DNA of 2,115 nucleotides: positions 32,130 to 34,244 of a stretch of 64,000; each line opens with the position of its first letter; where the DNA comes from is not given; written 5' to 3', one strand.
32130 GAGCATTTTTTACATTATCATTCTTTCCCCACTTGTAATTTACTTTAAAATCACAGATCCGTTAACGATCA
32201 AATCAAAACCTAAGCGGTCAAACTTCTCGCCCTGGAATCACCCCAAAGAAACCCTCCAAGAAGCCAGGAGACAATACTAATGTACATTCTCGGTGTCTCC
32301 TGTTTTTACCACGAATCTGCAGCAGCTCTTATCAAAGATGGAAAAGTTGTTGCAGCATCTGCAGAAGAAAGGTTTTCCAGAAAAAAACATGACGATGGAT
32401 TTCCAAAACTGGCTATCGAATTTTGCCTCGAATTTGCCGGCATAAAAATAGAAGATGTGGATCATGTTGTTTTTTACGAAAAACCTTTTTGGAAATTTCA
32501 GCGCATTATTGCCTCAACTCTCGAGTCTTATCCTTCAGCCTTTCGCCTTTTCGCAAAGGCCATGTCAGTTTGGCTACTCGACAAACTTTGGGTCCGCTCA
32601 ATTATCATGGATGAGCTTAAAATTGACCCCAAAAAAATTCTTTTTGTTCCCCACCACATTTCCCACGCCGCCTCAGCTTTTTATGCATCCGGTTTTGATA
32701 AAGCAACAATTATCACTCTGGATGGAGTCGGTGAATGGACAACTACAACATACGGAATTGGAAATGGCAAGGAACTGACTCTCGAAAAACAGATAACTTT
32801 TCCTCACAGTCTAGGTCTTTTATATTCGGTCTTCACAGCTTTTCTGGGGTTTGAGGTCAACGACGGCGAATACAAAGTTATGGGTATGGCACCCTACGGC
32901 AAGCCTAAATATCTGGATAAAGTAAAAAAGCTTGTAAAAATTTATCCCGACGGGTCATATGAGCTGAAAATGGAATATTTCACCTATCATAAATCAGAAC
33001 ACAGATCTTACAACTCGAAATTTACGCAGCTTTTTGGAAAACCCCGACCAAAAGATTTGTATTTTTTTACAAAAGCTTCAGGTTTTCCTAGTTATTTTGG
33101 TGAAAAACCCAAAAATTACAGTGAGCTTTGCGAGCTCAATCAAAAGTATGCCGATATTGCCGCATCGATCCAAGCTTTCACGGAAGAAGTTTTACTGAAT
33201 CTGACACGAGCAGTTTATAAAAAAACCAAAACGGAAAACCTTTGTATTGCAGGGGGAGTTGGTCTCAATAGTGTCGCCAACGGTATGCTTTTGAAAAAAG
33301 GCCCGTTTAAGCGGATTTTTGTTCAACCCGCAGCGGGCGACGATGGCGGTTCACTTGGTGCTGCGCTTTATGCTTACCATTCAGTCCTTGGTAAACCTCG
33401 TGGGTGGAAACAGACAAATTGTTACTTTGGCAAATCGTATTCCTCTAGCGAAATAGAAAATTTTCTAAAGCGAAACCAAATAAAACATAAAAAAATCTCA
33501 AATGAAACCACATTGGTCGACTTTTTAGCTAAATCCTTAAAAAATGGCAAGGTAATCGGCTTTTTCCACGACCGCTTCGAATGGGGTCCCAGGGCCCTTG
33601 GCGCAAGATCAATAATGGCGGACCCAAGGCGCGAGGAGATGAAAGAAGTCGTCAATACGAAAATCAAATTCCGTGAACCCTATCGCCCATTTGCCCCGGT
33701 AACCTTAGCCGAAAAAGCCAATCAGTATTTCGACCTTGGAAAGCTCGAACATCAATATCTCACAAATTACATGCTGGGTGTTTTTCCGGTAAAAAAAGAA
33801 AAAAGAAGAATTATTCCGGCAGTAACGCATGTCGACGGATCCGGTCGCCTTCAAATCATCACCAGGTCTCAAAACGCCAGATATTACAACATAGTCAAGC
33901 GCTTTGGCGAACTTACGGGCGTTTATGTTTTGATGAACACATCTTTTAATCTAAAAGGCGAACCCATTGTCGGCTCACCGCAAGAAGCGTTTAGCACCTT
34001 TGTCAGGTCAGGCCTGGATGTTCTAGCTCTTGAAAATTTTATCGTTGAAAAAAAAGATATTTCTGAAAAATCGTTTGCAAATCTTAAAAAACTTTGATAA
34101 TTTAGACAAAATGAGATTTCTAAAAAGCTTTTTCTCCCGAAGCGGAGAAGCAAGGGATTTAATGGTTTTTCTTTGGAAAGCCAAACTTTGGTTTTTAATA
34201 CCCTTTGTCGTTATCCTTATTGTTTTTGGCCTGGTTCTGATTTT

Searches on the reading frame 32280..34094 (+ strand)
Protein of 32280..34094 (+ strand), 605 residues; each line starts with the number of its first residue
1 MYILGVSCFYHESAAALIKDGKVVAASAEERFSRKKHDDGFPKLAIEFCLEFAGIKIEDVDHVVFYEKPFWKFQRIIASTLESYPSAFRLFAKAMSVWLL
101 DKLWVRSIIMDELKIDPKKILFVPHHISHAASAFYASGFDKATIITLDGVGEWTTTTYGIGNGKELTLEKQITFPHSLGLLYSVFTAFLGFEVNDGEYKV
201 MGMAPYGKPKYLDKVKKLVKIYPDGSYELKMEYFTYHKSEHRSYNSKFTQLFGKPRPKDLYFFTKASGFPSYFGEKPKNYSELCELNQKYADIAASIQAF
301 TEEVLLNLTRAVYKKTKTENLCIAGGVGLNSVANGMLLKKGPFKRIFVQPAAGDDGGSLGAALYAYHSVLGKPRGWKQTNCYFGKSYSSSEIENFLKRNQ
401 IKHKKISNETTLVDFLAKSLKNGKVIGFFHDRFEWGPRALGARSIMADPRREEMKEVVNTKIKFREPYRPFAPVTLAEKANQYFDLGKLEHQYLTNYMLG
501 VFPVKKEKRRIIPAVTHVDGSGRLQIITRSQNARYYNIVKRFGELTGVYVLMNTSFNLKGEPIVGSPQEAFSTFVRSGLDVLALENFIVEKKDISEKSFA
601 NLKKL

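Call 63: search_protein_families(library=pfam, proteins=[window:32280-34094:+], max_evalue=0.00001)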
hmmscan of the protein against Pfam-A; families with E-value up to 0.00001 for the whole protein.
window:32280-34094:+ (605 aa): 3 families
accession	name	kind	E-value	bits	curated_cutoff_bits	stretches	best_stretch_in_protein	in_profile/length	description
PF02543.21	Carbam_trans_N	-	1.1e-89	301.8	24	1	3-363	2-346/346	Carbamoyltransferase N-terminus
PF16861.10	Carbam_trans_C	-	6.5e-66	221.5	27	1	417-591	1-170/170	Carbamoyltransferase C-terminus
PF00814.31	TsaD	-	1.6e-06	28.5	24.8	0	270-337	177-237/264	tRNA N6-adenosine threonylcarbamoyltransferase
